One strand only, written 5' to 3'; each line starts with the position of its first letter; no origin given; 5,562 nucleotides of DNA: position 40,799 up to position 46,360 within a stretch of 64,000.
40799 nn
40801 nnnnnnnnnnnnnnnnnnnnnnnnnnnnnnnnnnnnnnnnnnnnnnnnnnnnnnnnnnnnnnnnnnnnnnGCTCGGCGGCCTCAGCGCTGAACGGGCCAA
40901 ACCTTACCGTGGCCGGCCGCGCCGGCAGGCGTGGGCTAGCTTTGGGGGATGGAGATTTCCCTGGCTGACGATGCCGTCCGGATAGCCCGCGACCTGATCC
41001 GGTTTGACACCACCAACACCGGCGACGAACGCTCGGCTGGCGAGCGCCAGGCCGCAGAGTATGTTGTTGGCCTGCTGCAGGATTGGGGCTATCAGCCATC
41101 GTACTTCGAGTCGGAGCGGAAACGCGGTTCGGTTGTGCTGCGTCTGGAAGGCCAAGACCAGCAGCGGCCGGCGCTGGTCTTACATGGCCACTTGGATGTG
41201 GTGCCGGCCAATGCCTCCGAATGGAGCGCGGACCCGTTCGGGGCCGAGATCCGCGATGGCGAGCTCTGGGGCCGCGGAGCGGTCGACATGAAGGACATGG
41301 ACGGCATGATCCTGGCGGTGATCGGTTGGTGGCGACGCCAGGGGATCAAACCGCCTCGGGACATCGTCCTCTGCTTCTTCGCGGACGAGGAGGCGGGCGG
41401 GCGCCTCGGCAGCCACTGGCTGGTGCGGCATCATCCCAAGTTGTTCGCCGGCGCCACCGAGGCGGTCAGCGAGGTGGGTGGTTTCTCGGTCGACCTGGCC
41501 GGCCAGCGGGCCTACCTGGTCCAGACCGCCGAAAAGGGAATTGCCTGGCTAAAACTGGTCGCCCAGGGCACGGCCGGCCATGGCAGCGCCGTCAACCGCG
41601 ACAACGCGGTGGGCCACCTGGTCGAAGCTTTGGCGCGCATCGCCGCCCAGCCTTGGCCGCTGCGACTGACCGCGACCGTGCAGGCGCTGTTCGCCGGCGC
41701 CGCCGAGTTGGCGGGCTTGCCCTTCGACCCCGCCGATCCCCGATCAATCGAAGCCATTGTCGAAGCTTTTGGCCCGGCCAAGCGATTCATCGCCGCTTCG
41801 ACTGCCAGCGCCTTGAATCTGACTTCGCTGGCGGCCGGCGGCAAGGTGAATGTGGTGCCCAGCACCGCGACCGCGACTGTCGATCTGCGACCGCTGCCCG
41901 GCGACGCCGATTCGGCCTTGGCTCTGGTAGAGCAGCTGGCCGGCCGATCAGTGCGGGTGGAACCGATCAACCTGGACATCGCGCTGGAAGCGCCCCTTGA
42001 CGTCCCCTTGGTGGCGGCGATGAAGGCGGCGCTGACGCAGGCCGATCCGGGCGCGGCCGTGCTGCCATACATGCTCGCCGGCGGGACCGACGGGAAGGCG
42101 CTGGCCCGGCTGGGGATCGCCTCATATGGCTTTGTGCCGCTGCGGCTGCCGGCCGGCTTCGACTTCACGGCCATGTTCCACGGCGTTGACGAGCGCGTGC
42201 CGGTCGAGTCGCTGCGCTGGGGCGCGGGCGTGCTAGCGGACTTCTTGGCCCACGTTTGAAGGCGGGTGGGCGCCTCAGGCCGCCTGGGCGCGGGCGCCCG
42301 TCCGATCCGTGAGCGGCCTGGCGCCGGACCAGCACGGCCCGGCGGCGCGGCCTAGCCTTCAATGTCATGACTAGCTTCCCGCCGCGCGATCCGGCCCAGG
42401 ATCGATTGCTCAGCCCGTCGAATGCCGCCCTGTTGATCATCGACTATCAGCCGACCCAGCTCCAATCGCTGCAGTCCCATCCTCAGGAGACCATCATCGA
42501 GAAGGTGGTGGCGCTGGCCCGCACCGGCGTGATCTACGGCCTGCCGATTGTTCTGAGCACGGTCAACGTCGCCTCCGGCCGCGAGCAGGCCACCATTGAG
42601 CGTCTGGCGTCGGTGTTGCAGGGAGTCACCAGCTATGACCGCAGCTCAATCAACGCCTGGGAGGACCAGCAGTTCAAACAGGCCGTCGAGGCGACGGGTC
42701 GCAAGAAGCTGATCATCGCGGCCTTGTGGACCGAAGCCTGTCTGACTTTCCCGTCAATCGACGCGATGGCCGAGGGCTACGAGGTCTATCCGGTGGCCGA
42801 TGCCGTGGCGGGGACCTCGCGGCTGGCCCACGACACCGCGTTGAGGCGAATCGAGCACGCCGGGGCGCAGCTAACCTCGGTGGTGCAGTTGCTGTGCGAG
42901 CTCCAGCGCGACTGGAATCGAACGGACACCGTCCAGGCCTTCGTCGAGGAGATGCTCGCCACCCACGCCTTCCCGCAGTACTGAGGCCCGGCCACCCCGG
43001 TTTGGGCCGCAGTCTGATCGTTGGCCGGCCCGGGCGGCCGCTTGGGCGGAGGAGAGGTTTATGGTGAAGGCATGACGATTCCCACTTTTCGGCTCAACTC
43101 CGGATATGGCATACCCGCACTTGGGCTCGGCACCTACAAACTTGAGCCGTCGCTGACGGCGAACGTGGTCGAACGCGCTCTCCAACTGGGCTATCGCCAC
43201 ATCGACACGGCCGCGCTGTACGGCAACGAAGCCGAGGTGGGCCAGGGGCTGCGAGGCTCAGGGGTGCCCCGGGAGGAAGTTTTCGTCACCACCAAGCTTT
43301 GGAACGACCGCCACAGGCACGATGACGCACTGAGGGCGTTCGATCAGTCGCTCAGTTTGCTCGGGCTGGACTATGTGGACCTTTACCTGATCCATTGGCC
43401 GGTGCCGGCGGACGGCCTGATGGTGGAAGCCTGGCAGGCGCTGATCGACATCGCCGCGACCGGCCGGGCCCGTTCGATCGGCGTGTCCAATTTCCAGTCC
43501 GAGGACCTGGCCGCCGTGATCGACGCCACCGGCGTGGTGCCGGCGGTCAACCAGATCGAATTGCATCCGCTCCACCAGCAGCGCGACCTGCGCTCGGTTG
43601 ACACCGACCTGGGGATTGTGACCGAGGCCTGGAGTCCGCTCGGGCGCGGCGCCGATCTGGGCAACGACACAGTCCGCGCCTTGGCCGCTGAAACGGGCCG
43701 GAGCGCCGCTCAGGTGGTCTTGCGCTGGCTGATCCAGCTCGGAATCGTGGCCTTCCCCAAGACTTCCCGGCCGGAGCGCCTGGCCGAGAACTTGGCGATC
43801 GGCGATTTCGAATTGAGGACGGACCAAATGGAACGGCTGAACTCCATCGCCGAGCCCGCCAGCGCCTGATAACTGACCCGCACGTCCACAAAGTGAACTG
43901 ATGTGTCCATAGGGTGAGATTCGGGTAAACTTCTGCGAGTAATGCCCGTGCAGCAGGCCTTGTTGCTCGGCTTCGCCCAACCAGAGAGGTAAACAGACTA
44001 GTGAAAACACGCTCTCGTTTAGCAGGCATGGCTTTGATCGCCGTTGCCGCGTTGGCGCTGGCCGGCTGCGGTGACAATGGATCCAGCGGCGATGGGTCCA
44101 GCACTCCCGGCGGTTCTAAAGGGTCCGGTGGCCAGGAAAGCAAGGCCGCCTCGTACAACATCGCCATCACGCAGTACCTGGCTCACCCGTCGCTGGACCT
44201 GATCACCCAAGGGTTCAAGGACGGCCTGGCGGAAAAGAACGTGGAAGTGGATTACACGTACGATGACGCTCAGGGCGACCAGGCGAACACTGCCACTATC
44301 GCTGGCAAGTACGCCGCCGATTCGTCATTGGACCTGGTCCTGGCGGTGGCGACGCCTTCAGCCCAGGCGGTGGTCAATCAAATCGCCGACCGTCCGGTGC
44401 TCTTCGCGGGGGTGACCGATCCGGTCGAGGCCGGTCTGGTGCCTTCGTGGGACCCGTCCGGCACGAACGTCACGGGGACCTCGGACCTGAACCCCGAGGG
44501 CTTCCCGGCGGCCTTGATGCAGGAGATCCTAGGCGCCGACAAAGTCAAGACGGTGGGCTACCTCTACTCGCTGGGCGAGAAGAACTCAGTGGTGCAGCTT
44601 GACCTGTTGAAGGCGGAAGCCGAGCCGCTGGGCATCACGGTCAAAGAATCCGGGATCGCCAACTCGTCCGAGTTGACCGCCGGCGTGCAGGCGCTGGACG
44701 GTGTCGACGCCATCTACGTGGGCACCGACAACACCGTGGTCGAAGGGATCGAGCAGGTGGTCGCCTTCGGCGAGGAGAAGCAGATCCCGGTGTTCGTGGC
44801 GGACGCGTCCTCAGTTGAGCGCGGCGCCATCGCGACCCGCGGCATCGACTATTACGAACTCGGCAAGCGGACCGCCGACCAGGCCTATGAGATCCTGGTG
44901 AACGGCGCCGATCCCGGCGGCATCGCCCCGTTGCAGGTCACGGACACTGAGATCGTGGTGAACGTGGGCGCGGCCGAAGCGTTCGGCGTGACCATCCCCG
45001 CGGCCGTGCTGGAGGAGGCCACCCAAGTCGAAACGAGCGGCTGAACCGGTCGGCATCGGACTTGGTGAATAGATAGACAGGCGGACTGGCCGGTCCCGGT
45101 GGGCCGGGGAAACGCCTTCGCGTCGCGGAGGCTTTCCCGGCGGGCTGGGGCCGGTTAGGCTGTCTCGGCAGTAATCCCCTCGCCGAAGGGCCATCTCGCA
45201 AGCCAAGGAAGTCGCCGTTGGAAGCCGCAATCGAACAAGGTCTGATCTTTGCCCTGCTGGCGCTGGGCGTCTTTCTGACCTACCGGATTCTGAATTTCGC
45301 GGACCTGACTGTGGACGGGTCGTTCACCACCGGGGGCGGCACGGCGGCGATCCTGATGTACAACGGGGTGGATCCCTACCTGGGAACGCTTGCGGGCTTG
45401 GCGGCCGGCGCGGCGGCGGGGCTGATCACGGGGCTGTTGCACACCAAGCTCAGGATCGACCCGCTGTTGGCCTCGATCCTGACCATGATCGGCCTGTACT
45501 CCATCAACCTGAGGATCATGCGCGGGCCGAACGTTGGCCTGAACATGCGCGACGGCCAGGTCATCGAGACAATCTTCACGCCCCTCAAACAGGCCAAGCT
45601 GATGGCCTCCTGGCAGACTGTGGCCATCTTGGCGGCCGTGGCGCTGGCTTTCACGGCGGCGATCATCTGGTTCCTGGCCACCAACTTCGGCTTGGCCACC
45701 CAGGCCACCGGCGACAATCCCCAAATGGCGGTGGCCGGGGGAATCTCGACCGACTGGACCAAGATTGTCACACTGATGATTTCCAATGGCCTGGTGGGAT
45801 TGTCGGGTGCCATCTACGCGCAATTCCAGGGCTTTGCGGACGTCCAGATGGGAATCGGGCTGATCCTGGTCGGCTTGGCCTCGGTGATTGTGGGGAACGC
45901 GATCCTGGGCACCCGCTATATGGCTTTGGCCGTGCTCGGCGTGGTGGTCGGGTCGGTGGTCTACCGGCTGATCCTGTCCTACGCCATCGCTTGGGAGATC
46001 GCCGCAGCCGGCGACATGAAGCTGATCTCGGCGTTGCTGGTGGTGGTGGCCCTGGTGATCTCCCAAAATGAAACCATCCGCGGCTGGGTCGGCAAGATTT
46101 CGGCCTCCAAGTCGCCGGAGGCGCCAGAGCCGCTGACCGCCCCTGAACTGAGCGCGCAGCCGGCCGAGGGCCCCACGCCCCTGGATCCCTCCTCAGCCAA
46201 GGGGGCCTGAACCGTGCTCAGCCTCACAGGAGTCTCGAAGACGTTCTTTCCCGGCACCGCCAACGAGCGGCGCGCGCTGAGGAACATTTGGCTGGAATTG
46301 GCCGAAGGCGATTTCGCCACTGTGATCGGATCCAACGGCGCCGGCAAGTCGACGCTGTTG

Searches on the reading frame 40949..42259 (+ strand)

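Call 17: search_protein_families(library=pfam, proteins=[window:40949-42259:+], max_evalue=0.00001)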
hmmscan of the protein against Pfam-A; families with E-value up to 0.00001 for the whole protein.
window:40949-42259:+ (436 aa): 3 families
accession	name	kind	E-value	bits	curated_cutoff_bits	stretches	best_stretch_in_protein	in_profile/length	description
PF01546.33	Peptidase_M20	-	9.7e-28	97.9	24.6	1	78-434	2-205/206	Peptidase family M20/M25/M40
PF07687.19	M20_dimer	-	2.6e-13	50.3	21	1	193-325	1-93/107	Peptidase dimerisation domain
PF04389.22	Peptidase_M28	-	1.3e-07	32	21.3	1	62-166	2-82/193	Peptidase family M28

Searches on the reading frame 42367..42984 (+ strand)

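Call 17: search_protein_families(library=pfam, proteins=[window:42367-42984:+], max_evalue=0.00001)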
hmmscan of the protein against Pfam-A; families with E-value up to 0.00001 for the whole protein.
window:42367-42984:+ (205 aa): 1 family
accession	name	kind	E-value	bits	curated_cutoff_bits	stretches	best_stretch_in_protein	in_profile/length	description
PF00857.26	Isochorismatase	-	3.3e-22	79.8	27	1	20-172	1-173/175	Isochorismatase domain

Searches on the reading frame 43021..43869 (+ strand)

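Call 17: search_protein_families(library=pfam, proteins=[window:43021-43869:+], max_evalue=0.00001)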
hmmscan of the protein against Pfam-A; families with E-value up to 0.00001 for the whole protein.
window:43021-43869:+ (282 aa): 1 family
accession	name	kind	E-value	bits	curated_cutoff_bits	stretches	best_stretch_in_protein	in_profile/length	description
PF00248.27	Aldo_ket_red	-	2.3e-52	178.4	24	1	32-277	7-290/291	Aldo/keto reductase family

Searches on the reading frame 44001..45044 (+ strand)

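Call 17: search_protein_families(library=pfam, proteins=[window:44001-45044:+], max_evalue=0.00001)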
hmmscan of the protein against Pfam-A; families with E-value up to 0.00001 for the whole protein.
window:44001-45044:+ (347 aa): 2 families
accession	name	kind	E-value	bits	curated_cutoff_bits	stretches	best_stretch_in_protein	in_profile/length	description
PF04392.18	ABC_sub_bind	-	3.1e-70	237.1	25.9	1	54-343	2-292/293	ABC transporter substrate binding protein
PF13407.12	Peripla_BP_4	-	2e-06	28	35.1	0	60-130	131-204/258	Periplasmic binding protein domain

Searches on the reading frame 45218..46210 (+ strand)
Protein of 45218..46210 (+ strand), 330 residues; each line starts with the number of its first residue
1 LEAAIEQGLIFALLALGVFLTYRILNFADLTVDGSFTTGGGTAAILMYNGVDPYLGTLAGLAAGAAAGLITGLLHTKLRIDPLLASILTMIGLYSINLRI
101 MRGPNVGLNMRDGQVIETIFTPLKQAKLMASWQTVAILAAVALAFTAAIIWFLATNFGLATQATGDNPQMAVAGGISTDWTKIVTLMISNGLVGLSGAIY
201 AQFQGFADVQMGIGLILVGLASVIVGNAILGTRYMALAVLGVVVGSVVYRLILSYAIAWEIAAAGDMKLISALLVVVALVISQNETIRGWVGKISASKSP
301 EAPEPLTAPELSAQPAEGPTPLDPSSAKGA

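Call 17: search_protein_families(library=pfam, proteins=[window:45218-46210:+], max_evalue=0.00001)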
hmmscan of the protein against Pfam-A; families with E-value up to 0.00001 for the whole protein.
window:45218-46210:+ (330 aa): 1 family
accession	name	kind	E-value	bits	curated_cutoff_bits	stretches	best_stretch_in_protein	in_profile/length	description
PF02653.21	BPD_transp_2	-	2.5e-30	106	26.8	1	6-277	7-268/269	Branched-chain amino acid transport system / permease component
